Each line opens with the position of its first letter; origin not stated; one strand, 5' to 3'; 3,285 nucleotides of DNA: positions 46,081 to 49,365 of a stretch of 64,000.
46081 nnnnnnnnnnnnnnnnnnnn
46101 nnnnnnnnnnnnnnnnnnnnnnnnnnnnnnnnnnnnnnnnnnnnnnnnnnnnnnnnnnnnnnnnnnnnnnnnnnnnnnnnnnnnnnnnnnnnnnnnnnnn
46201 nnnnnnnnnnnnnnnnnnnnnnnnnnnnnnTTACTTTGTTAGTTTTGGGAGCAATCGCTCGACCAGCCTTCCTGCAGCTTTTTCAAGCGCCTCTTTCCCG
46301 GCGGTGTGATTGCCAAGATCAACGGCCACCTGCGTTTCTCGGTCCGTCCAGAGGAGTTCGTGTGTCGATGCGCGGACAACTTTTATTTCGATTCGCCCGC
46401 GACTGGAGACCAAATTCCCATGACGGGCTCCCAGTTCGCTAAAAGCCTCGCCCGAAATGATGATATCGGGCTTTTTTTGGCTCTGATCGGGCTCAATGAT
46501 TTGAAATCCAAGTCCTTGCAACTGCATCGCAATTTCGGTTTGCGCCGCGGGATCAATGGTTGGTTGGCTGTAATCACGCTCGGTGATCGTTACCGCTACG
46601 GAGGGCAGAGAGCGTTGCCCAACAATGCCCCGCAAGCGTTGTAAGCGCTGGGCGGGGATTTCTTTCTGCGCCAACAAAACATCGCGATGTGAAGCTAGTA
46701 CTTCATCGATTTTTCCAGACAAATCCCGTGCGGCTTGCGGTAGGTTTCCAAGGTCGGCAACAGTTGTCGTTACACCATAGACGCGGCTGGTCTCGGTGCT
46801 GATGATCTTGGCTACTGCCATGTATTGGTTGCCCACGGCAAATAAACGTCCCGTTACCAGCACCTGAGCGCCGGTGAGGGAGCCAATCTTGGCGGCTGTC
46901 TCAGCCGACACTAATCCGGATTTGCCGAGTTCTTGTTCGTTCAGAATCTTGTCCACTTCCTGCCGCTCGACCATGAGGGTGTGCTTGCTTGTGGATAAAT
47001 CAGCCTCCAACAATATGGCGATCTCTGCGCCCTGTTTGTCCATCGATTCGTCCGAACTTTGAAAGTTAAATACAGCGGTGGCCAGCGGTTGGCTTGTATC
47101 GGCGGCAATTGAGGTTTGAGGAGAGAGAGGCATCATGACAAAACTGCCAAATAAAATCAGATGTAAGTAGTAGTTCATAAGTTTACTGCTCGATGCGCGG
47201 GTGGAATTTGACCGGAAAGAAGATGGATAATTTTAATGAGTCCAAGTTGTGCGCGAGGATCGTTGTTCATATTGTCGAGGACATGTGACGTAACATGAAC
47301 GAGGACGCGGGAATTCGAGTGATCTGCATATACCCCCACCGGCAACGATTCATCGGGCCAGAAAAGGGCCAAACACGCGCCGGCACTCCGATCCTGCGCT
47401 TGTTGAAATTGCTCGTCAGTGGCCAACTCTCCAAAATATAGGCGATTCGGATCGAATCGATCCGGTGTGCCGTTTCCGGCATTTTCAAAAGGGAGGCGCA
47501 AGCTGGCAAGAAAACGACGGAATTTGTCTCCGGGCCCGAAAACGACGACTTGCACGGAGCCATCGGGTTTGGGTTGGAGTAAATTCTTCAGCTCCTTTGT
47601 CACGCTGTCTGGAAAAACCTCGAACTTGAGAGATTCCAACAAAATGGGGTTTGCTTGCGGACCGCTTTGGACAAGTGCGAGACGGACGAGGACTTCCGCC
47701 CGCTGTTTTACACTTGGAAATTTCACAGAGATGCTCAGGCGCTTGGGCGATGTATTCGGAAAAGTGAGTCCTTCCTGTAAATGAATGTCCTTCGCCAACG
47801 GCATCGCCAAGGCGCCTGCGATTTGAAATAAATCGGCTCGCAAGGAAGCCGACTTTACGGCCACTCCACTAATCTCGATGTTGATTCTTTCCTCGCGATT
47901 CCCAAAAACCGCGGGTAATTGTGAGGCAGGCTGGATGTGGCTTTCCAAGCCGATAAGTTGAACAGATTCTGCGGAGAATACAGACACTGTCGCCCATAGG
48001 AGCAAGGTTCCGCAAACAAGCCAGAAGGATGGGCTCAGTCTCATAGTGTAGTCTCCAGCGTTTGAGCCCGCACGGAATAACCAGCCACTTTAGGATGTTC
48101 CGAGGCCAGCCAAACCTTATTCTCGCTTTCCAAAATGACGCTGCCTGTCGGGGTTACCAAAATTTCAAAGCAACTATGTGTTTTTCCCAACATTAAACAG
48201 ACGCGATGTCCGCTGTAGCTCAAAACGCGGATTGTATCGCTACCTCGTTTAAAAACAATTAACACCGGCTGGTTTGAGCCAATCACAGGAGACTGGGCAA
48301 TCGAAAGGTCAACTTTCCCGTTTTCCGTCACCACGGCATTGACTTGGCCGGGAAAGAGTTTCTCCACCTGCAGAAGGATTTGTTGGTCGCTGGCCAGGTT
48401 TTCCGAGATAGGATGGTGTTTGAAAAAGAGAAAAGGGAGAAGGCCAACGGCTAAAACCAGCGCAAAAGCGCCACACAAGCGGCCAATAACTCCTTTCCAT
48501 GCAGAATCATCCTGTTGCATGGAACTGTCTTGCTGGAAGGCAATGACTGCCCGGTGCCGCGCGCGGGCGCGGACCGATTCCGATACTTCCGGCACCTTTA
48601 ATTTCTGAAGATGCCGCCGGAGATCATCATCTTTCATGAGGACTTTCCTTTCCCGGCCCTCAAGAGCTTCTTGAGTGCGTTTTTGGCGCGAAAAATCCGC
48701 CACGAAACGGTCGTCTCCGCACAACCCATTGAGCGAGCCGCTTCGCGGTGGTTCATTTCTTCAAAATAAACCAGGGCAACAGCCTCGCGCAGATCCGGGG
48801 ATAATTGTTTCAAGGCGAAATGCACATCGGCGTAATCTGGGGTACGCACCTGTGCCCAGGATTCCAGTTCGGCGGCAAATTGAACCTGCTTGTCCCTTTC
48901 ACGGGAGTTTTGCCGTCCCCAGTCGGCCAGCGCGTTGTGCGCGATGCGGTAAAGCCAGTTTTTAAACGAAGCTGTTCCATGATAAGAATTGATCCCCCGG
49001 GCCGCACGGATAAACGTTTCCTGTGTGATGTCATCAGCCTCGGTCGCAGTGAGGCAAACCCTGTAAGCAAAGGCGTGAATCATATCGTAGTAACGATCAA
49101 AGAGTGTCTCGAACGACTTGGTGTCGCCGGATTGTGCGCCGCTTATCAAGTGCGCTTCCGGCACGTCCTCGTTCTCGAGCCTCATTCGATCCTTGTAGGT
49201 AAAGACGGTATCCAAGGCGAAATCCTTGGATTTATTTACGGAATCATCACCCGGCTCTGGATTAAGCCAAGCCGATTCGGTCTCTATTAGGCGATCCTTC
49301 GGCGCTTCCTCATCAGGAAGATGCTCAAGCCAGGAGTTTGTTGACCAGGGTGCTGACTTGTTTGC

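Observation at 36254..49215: ECF-sigma-headed 13-kb operon built around CsgG/LpoB-like modules and three giant secreted paralogs: candidate undescribed envelope system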

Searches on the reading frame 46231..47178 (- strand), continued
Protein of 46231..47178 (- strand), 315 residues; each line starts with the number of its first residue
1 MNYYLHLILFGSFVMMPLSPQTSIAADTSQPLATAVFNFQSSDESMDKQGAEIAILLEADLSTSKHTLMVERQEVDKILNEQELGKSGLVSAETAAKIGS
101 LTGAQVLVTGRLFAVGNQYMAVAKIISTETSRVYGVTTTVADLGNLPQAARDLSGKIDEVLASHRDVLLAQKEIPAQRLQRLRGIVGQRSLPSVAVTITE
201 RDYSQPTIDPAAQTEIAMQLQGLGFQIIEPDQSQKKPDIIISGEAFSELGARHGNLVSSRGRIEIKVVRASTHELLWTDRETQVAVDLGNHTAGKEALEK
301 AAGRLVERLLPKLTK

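Call 98: search_protein_families(library=pfam, proteins=[L027:9563-13456:+], max_evalue=0.01)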
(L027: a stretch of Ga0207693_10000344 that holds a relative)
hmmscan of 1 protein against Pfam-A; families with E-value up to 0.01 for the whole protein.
L027:9563-13456:+ (1298 aa): 30 families (the best 25 are shown)
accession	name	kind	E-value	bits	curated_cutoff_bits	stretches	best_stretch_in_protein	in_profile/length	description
PF00069.31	Pkinase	-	3.8e-53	181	31.7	1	183-436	1-258/263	Protein kinase domain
PF13424.12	TPR_12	-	4.7e-48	161.7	30.1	7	917-988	4-77/77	Tetratricopeptide repeat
PF07714.23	PK_Tyr_Ser-Thr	-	5.5e-34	118.1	23.1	1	185-430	3-250/258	Protein tyrosine and serine/threonine kinase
PF07719.23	TPR_2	-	2.7e-33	111.8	27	2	918-948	3-33/34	Tetratricopeptide repeat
PF00515.34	TPR_1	-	1.7e-29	100.8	27.8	4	956-987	1-32/34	Tetratricopeptide repeat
PF13181.12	TPR_8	-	7.1e-28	94.8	25.7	2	996-1027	1-32/34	Tetratricopeptide repeat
PF13432.12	TPR_16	-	9.5e-25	87.1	32.7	4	743-791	12-60/65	Tetratricopeptide repeat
PF13374.12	TPR_10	-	4.7e-22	77.7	27.5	2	956-990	2-36/42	Tetratricopeptide repeat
PF17874.7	TPR_MalT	-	5.8e-21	75.6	45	3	955-1231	39-313/336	MalT-like TPR region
PF13176.12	TPR_7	-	4.3e-20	70.5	27.9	2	918-952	1-35/36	Tetratricopeptide repeat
PF13414.12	TPR_11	-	1.7e-17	63.2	26.8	1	665-706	1-42/42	TPR repeat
PF13428.12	TPR_14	-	4.9e-17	61.2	23.5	1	763-804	2-43/44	Tetratricopeptide repeat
PF14559.12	TPR_19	-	1e-15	58.2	25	4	774-822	3-51/68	Tetratricopeptide repeat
PF14938.12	SNAP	-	5.4e-10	39.7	25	1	839-955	38-154/282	Soluble NSF attachment protein, SNAP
PF10602.15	RPN7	-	1.4e-09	38.3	29.6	0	969-1065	9-105/174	26S proteasome subunit RPN7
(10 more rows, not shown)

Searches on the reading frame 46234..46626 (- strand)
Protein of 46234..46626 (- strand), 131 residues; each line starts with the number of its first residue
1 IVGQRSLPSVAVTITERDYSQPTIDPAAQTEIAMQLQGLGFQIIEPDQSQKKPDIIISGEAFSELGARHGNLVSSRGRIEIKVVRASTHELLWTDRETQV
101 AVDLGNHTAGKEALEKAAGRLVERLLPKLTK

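Call 38: search_solved_structures(query=A4, max_evalue=10)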
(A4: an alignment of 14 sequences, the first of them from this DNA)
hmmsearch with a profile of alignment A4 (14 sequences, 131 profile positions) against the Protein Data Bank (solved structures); distinct sequences matched with E-value up to 10: 1.
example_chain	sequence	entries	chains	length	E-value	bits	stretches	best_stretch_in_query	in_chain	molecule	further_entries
3p8b_A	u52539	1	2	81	0.75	13.3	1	48-114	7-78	DNA-directed RNA polymerase, subunit e''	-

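Call 40: search_protein_families(library=pfam, alignment_id=A4, max_evalue=10)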
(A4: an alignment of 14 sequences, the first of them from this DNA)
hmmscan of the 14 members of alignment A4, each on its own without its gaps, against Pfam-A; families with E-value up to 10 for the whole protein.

A. member 1, seq(131 aa): 2 families
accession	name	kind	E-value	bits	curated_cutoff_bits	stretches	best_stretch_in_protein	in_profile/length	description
PF13590.11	DUF4136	-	0.05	14.5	32.8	1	27-99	37-126/152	Domain of unknown function (DUF4136)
PF00343.26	Phosphorylase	-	0.21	10.3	27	1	99-130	254-285/713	Carbohydrate phosphorylase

B. families by the number of members that match (of 14 scanned): 8 families
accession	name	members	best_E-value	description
PF04390.17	LptE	3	0.023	Lipopolysaccharide-assembly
PF13020.12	NOV_C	3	0.07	Protein NO VEIN, C-terminal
PF11209.13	LmeA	2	0.0018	LmeA-like phospholipid-binding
PF13590.11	DUF4136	2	0.05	Domain of unknown function (DUF4136)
PF07650.23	KH_2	2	0.088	KH domain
PF04131.20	NanE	1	0.078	Putative N-acetylmannosamine-6-phosphate epimerase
PF00343.26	Phosphorylase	1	0.21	Carbohydrate phosphorylase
PF18964.5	DUF5704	1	0.23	Family of unknown function (DUF5704)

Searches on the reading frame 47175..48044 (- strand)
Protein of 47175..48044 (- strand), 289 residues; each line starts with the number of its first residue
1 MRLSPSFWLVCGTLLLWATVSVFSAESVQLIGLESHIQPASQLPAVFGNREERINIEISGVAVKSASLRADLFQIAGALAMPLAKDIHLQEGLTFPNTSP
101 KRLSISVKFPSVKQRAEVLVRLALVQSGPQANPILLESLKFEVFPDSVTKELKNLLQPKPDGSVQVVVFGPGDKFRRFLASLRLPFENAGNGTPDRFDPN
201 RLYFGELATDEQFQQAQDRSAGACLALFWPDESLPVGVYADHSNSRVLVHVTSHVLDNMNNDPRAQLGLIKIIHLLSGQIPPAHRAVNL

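Call 3: search_protein_families(library=pfam, proteins=[window:47175-48044:-], max_evalue=0.1)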
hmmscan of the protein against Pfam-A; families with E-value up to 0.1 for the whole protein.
window:47175-48044:- (289 aa): 0 families

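Call 4: search_protein_families(library=ncbifam, proteins=[window:47175-48044:-], max_evalue=0.1)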
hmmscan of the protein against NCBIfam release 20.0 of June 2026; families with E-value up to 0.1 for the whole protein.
window:47175-48044:- (289 aa): 0 families

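Call 16: find_homologous_proteins(query=window:47175-48044:-)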
Query window:47175-48044:- (289 aa): 59 proteins with E <= 0.001 among 3422 candidates.
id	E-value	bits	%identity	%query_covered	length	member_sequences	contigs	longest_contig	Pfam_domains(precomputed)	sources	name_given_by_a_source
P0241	4.6e-187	638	100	100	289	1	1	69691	-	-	-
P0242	1.6e-118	413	68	96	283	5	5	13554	-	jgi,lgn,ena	-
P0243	3.3e-118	412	68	95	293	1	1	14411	-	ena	-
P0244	9.7e-118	411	66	96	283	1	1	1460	-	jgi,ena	-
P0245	2.7e-116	406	66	96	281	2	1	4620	-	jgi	jgi:hypothetical protein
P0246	5.1e-116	405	67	96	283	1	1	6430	-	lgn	-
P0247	6.1e-115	402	66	96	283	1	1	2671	-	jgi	-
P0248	6.3e-114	398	66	95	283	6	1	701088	-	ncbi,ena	-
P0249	6.4e-114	398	65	100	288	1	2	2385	-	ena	-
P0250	9.5e-114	398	65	96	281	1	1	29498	-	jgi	jgi:hypothetical protein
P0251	4.2e-113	395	66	95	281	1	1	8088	-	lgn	-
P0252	8.2e-113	395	65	96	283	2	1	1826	-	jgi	jgi:hypothetical protein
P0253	1.4e-111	391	64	96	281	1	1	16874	-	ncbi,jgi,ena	jgi:hypothetical protein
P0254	4.7e-111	389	64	96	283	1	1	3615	-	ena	-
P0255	8.2e-110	385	62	98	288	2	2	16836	-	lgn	-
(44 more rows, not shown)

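Call 21: search_solved_structures(query=A3, max_evalue=10)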
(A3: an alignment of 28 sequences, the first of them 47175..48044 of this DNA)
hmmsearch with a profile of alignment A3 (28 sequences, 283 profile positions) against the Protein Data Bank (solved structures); distinct sequences matched with E-value up to 10: 0.

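Call 42: predict_structure(alignment_id=A3)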
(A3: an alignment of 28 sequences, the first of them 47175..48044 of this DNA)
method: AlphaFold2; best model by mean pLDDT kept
length: 289 residues; sequences in the alignment: 28
mean_pLDDT: 79.5   pTM: 0.75
mean pLDDT of the five models: 79.5, 79.1, 78.3, 75.6, 72.8
residues with pLDDT >= 90: 102; 70-90: 118; 50-70: 57; < 50: 12
segments of 3 or more residues with pLDDT < 50: 21-23, 37-40, 283-285
pLDDT, mean of each block of 10 residues (from residue 1): 59 58 63 58 87 93 92 96 97 88 95 97 91 91 96 86 70 82 83 71 72 76 73 74 63 76 89 76 49
secondary structure, 60 per line:
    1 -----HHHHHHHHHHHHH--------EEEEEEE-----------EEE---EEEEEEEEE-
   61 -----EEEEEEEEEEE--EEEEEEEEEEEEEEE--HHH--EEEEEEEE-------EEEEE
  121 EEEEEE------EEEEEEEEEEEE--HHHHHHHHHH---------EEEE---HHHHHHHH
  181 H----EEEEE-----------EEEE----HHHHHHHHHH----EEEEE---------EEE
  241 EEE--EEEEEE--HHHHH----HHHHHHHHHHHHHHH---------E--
elements in order: H6-18 E27-33 E45-47 E51-59 E66-76 E79-93 E101-108 E116-126 E133-144 H147-156 E166-169 H173-181 E186-190 E202-205 H210-219 E224-228 E238-243 E246-251 H254-258 H263-277

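Call 44: fold_search(model_id=the predicted structure, library=pdb)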
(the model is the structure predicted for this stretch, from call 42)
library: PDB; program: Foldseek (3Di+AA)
matches with E <= 10: 1989; with E <= 0.001: 160
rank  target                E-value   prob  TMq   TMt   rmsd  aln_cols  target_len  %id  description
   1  5l7v_B                2.1e-06  1.00  0.24  0.14  17.5       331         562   10  Crystal Structure of BvGH123 with bond transition state analog Galthiazoline. (released 2017-03-22)
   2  8k2f                  4.3e-06  0.99  0.21  0.14  14.3       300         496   10  Crystal structure of Group 1 oligosaccharide-releasing beta-N-acetylgalactosaminidase NgaCa from Cohnella abietis, apo 1 (released 2024-04-24)
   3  8k2i_B                5.2e-06  0.99  0.22  0.13  15.3       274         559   10  Crystal structure of Group 2 Oligosaccharide/Monosaccharide-releasing beta-N-acetylhexosaminidase NgaAt from Arabidops (released 2024-04-24)
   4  8k2h_A                5.8e-06  1.00  0.22  0.13  15.5       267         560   10  Crystal structure of Group 2Oligosaccharide/Monosaccharide-releasing beta-N-acetylhexosaminidase NgaAt from Arabidopsi (released 2024-04-24)
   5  7su0_C                1.9e-05  1.00  0.25  0.49   7.8       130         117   10  Crystal structure of an acidic pH-selective Ipilimumab variant Ipi.105 in complex with CTLA-4 (released 2022-03-02)
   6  1nep                  2.6e-05  1.00  0.28  0.53   4.4       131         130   11  Crystal Structure Analysis of the Bovine NPC2 (Niemann-Pick C2) Protein (released 2003-01-28)
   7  8p4l_A                2.6e-05  0.90  0.20  0.13  18.6       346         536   11  Beta-N-acetylgalactosaminidase from Niabella aurantiaca (released 2024-01-17)
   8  5fr0                  3.0e-05  0.98  0.24  0.13  16.9       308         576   12  The details of glycolipid glycan hydrolysis by the structural analysis of a family 123 glycoside hydrolase from Clostrid (released 2016-03-30)
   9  8r2d_D                3.2e-05  1.00  0.27  0.13   5.5       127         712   12  Integrator cleavage module assembly intermediate (released 2024-07-31)
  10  3frp_G                3.4e-05  1.00  0.21  0.27   7.3       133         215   14  Crystal Structure of Cobra Venom Factor, a Co-factor for C3- and C5 convertase CVFBb (released 2009-04-28)
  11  5kwy_C                3.9e-05  1.00  0.30  0.55   4.9       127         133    9  Structure of human NPC1 middle lumenal domain bound to NPC2 (released 2016-08-24)
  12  3wea_A                4.1e-05  1.00  0.30  0.56   4.4       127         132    9  Crystal structure of a Niemann-Pick type C2 protein from Japanese carpenter ant (released 2014-02-05)
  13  5kwy_D                4.1e-05  1.00  0.26  0.46   6.3       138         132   12  Structure of human NPC1 middle lumenal domain bound to NPC2 (released 2016-08-24)
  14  5cl2_A                4.3e-05  1.00  0.29  0.33   6.1       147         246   13  Crystal structure of Spo0M, sporulation control protein, from Bacillus subtilis. (released 2015-12-16)
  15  8rbz_d                5.2e-05  1.00  0.25  0.10   5.5       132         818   14  Structure of Integrator-PP2A-SOSS-CTD post-termination complex (released 2024-02-07)
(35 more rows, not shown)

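Call 92: search_protein_families(library=padloc, proteins=[window:47175-48044:-], max_evalue=0.01)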
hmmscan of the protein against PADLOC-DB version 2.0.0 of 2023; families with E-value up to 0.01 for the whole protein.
window:47175-48044:- (289 aa): 0 families

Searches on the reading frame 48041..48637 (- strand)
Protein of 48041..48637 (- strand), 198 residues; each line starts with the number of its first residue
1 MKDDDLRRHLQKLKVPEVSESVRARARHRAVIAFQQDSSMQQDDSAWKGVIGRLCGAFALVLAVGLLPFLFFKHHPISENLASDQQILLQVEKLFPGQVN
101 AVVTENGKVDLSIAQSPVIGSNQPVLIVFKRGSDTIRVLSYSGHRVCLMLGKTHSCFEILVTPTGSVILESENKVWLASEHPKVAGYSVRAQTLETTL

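Call 3: search_protein_families(library=pfam, proteins=[window:48041-48637:-], max_evalue=0.1)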
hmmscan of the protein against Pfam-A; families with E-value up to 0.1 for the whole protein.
window:48041-48637:- (198 aa): 0 families

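Call 4: search_protein_families(library=ncbifam, proteins=[window:48041-48637:-], max_evalue=0.1)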
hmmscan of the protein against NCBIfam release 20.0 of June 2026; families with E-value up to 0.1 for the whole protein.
window:48041-48637:- (198 aa): 0 families

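Call 92: search_protein_families(library=padloc, proteins=[window:48041-48637:-], max_evalue=0.01)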
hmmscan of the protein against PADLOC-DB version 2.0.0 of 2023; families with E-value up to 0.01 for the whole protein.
window:48041-48637:- (198 aa): 0 families

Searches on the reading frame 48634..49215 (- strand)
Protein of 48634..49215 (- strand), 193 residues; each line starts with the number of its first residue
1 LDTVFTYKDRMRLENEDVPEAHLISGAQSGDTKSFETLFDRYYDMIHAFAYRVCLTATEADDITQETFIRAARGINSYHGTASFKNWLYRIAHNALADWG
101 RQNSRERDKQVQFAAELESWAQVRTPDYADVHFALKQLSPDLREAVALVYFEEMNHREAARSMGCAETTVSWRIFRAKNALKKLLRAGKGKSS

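Call 3: search_protein_families(library=pfam, proteins=[window:48634-49215:-], max_evalue=0.1)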
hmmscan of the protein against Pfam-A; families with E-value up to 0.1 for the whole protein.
window:48634-49215:- (193 aa): 10 families
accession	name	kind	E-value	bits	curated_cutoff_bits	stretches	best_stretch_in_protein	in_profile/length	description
PF04542.20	Sigma70_r2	-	5.1e-17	61.9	24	1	38-105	1-70/71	Sigma-70 region 2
PF08281.18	Sigma70_r4_2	-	4.9e-12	45.7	25.7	1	131-181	4-54/54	Sigma-70, region 4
PF04545.22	Sigma70_r4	-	2.4e-08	33.8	24.1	1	134-183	1-50/50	Sigma-70, region 4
PF07638.17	Sigma70_ECF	-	2.6e-07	31.1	21.1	1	21-178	5-178/185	ECF sigma factor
PF12645.13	HTH_16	-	0.0013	19.3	22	1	22-56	2-36/65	Helix-turn-helix domain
PF02001.22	DUF134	-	0.0031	18.5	27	1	138-182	35-79/98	Protein of unknown function DUF134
PF13551.12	HTH_29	-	0.0053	17.3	28.1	0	144-170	3-29/64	Winged helix-turn helix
PF13936.12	HTH_38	-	0.023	14.9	27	1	136-171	3-38/44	Helix-turn-helix domain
PF22233.2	PhyR_sigma-like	-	0.032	14.4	27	1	135-171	1-37/50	Response regulator PhyR, sigma-like domain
PF06530.18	Phage_antitermQ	-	0.035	14.5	26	0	135-186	60-111/118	Phage antitermination protein Q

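Call 4: search_protein_families(library=ncbifam, proteins=[window:48634-49215:-], max_evalue=0.1)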
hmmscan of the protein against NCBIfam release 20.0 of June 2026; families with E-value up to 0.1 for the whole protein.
window:48634-49215:- (193 aa): 101 families (the best 25 are shown)
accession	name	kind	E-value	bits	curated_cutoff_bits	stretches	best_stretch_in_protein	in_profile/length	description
NF007216.0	PRK09638.1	equivalog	2.9e-29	102.1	194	1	20-185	5-174/180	RNA polymerase sigma factor SigY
NF004113.0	PRK05602.1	equivalog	1.2e-28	100.2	208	1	10-189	22-205/211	RNA polymerase sigma factor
TIGR02937.1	sigma70-ECF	superfamily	1.4e-26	93.1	42.9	1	34-185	2-165/165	sigma-70 family RNA polymerase sigma factor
TIGR02950.1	SigM_subfam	subfamily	4.1e-26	91.7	147.95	1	35-185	2-158/159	RNA polymerase sigma factor, SigM family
NF009171.0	PRK12518.1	equivalog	4.6e-26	91.8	208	1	15-186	9-185/191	RNA polymerase sigma factor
TIGR02939.1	RpoE_Sigma70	equivalog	1e-25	90.9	236.15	1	20-186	7-187/190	RNA polymerase sigma factor RpoE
NF007225.0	PRK09643.1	equivalog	3.5e-25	88.9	190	1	15-188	9-185/204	RNA polymerase sigma factor SigM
NF007223.0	PRK09641.1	equivalog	3.7e-25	88.8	209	1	22-186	7-185/187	RNA polymerase sigma factor SigW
TIGR02952.1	Sig70_famx2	equivalog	2.5e-24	86.1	206.45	1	24-185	2-170/170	ECF subfamily RNA polymerase sigma factor, BldN family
NF009166.1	PRK12513.1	equivalog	2e-23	83.1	206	1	20-187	9-188/193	RNA polymerase sigma factor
NF007229.0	PRK09647.1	equivalog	9.7e-23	80.7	265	1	12-187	21-204/220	RNA polymerase sigma factor SigE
TIGR02948.1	SigW_bacill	equivalog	4e-22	79.2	243.1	1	23-186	8-185/187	RNA polymerase sigma factor SigW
TIGR02985.1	Sig70_bacteroi1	subfamily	9e-21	74.8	126.4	1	33-184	1-161/162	RNA polymerase sigma-70 factor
NF008888.0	PRK11922.1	equivalog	2.2e-20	73.3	204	1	14-186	11-197/231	RNA polymerase sigma factor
NF007215.0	PRK09637.1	equivalog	7e-20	71.8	212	1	35-186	3-155/181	RNA polymerase sigma factor SigZ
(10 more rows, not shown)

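Call 92: search_protein_families(library=padloc, proteins=[window:48634-49185:-], max_evalue=0.01)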
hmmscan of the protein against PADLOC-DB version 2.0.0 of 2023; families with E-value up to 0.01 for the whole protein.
window:48634-49185:- (183 aa): 0 families
